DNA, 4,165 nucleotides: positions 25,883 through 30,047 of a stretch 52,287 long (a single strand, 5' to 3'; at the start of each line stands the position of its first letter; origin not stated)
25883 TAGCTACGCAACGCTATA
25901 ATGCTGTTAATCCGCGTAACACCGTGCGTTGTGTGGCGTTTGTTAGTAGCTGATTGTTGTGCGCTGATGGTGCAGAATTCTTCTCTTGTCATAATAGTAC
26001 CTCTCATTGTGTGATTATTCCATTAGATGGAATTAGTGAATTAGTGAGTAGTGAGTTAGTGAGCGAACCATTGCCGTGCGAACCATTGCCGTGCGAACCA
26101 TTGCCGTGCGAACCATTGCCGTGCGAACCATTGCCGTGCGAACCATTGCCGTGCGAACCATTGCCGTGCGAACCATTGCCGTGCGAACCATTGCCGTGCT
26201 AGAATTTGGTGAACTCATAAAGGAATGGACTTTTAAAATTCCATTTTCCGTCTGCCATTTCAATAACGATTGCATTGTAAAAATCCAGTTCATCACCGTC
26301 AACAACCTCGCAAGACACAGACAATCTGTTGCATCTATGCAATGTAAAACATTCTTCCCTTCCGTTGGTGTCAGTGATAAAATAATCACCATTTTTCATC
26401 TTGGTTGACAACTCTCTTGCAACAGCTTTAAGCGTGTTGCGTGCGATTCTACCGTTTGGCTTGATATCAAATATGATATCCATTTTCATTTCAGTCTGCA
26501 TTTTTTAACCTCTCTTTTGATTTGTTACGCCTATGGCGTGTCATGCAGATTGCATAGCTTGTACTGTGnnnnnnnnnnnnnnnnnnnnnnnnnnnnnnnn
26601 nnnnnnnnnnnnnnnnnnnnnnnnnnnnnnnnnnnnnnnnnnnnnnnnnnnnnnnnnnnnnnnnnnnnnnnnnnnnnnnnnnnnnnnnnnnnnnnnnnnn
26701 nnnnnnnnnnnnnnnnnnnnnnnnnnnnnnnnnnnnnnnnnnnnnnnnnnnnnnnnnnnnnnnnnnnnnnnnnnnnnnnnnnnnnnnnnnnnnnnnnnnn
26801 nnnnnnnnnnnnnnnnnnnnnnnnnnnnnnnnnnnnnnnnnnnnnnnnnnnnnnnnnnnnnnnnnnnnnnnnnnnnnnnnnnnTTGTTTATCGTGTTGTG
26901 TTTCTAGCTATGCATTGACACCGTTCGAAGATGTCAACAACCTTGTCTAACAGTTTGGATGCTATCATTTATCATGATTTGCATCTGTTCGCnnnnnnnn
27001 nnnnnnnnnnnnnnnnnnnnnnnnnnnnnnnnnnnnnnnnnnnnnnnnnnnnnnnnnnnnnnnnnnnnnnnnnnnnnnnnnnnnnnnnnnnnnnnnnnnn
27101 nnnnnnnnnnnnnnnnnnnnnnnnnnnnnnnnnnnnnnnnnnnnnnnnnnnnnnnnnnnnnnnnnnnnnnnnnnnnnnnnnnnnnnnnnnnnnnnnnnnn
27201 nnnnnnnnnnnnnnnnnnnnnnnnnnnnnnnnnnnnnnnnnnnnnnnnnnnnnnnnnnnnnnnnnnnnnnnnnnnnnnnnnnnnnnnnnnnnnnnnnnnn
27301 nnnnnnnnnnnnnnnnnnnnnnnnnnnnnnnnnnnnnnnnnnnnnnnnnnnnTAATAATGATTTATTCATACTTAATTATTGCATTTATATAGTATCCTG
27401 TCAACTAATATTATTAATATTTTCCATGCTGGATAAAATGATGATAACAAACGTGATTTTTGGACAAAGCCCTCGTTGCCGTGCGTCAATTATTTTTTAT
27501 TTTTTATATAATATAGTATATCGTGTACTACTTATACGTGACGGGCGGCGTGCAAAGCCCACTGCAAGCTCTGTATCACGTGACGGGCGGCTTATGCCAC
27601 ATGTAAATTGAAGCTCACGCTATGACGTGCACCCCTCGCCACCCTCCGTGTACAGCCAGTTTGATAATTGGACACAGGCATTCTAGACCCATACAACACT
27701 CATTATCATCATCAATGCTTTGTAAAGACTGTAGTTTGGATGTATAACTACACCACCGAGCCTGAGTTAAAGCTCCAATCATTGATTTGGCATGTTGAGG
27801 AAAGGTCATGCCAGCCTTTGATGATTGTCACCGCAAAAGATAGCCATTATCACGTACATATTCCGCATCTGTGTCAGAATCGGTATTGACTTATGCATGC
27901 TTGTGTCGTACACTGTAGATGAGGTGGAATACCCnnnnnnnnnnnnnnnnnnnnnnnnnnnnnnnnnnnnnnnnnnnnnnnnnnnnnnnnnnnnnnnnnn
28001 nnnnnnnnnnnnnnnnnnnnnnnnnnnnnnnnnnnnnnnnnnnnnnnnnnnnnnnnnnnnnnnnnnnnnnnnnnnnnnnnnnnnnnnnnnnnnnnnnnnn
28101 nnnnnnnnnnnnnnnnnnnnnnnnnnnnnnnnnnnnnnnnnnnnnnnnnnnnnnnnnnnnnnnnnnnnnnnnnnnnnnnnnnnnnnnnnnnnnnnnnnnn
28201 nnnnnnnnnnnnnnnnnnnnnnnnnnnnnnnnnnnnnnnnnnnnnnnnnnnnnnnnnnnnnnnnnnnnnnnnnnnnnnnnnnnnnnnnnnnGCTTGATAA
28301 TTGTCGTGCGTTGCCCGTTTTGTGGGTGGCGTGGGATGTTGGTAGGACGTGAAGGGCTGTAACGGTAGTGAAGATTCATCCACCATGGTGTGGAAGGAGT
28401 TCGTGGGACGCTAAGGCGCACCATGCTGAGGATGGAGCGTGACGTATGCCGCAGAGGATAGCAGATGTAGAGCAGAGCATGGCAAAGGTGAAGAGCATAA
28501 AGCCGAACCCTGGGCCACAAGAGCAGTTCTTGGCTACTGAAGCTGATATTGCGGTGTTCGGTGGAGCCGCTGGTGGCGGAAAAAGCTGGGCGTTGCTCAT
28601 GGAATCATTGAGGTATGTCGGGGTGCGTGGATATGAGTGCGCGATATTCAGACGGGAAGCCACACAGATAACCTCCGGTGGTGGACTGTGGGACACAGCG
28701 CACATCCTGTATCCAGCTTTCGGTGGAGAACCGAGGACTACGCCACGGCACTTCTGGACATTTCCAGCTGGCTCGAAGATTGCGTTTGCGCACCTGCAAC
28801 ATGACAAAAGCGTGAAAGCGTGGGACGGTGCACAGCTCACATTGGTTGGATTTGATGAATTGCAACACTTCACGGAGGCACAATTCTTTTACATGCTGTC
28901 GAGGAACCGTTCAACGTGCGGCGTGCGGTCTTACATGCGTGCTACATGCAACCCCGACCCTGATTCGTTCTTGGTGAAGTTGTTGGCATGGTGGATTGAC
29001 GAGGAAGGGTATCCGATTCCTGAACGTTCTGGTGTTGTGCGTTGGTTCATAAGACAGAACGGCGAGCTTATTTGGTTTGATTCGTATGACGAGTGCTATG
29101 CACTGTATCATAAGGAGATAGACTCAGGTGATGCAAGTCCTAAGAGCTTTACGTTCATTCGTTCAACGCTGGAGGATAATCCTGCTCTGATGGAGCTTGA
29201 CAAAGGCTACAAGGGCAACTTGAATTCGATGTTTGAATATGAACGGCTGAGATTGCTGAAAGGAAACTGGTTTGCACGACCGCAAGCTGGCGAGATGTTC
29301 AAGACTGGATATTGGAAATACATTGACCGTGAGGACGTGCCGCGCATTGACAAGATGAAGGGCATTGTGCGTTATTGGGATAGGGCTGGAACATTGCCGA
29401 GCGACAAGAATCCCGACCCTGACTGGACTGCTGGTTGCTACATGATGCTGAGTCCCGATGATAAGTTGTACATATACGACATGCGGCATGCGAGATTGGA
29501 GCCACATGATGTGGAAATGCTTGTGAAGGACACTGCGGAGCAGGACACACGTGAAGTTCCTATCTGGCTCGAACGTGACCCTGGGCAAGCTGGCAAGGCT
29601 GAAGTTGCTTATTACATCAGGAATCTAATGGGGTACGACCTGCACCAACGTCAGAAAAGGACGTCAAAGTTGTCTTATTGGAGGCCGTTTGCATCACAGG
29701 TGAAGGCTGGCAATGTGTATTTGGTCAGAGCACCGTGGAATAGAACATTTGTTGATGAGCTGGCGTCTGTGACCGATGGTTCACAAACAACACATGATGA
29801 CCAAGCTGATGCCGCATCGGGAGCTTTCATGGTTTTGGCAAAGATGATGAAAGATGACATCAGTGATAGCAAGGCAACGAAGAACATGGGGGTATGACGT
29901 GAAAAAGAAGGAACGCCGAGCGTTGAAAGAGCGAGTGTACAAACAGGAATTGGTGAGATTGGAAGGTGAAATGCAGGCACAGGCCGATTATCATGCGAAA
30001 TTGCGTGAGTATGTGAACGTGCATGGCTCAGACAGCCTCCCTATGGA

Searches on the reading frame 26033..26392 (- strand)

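Call 89: search_protein_families(library=pfam, proteins=[window:26033-26392:-], max_evalue=0.01)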
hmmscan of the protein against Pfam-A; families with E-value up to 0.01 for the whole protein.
window:26033-26392:- (119 aa): 1 family
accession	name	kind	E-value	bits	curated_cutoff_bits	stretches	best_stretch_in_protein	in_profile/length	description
PF12920.12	TcdA_TcdB_pore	-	0.0011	17.8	27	1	32-115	97-180/655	TcdA/TcdB pore forming domain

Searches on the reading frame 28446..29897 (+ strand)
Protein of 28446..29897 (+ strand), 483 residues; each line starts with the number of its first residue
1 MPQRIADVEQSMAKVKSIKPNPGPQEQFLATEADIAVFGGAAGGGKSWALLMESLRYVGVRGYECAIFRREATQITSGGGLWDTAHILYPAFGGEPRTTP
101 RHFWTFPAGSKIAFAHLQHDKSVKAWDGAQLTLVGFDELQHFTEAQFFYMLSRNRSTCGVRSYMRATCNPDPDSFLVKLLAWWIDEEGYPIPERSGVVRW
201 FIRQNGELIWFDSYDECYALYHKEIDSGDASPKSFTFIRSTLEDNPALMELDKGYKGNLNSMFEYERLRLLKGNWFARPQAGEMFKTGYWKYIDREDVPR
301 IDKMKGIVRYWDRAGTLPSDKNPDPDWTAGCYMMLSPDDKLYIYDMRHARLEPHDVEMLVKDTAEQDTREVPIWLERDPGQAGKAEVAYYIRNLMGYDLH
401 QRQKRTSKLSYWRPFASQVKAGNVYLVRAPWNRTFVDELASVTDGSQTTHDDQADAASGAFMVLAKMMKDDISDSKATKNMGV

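Call 15: search_protein_families(library=phrogs, proteins=[window:28446-29897:+], max_evalue=0.001)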
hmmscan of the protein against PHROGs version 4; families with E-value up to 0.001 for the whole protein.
window:28446-29897:+ (483 aa): 7 families
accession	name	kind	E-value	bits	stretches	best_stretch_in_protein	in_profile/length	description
phrog_979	-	head and packaging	1.7e-157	526.9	1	9-467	142-602/642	terminase large subunit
phrog_9526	-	head and packaging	1.8e-48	166.4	1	13-277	3-272/280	terminase large subunit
phrog_9453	-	head and packaging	1.4e-23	84.7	1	273-466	1-212/233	terminase large subunit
phrog_12171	-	head and packaging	6.7e-23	81.9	1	369-474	3-105/110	terminase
phrog_38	-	head and packaging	1.1e-14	55.1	1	278-474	521-713/760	terminase large subunit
phrog_2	-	head and packaging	2.7e-14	53.9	1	16-472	262-599/807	terminase large subunit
phrog_5573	-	head and packaging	1e-05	26.1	1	273-461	62-231/250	terminase large subunit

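Call 69: search_dna_similar(query=window:28446-29897:+, collection=phages, mode=protein, max_rows=12)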
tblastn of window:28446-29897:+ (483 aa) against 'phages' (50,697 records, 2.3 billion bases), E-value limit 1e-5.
Records with a match: 1580; places in all: 1598; records where one place covers at least 80% of the query: 1221.
Best place of each record, by identity: <60% 1580.
By first word of the organism name: Escherichia 352; Pseudomonas 252; Vibrio 150; Salmonella 144; Rheinheimera 115; Acinetobacter 99; Arthrobacter 65; Klebsiella 44; Erwinia 35; Shigella 24; and 60 more.
By host as written in the record: - 220; Rheinheimera sp. BAL341 115; Escherichia coli 102; Pseudomonas aeruginosa 81; Escherichia coli K-12 MG1655 50; Arthrobacter sp. ATCC 21022 48; Acinetobacter baumannii 38; Pseudomonas aeruginosa PAO1 26; and 402 more.
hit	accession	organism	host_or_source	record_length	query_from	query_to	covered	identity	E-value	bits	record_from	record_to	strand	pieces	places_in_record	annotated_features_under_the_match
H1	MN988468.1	Rhizobium phage RHph_TM3_3_3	Rhizobium phaseoli T3_3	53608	5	464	95%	44.0%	1e-119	391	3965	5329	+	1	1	terminase large subunit protein | DUF2280 domain-containing protein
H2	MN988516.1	Rhizobium phage RHph_N28_2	Rhizobium etli N731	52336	9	464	94%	44.3%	5e-120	392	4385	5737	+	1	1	terminase large subunit protein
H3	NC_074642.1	Methanoculleus virus L4768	Methanoculleus bourgensis E02.3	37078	17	469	94%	44.1%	2e-114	376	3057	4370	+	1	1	terminase large subunit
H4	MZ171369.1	Methanoculleus virus Blf4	Methanoculleus bourgensis E02.3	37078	17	469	94%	44.1%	2e-114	376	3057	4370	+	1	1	terminase large subunit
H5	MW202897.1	Caudoviricetes sp.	Manatee Spring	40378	14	472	95%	40.6%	2e-101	339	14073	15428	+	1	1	large subunit terminase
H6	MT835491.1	Bacteriophage sp.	human fecal samples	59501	10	464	94%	40.6%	8e-97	325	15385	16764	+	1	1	record has no annotation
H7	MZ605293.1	Pseudomonas phage UAVern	Pseudomonas sp.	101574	18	465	93%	39.1%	4e-85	291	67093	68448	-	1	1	putative terminase large subunit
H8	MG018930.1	Pseudomonas phage ventosus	Pseudomonas syringae pv. avii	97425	18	465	93%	39.0%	2e-82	283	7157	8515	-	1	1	terminase-like family protein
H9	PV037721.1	Pseudomonas phage Bitten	Pseudomonas protegens ERG2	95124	18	465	93%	39.0%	3e-81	280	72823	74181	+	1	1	terminase large subunit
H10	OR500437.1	Pseudomonas phage vB_PF_Y1-MI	Pseudomonas fluorescens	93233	18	465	93%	38.9%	7e-83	285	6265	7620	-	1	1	terminase large subunit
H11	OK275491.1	Pseudomonas phage REC1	Pseudomonas sp.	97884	1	465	96%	37.2%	2e-81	281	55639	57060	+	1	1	terminase large subunit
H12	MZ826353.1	Pseudomonas phage REC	Pseudomonas syringae pv. Tomato 192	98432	1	465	96%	37.2%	2e-81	281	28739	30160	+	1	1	75: terminase large subunit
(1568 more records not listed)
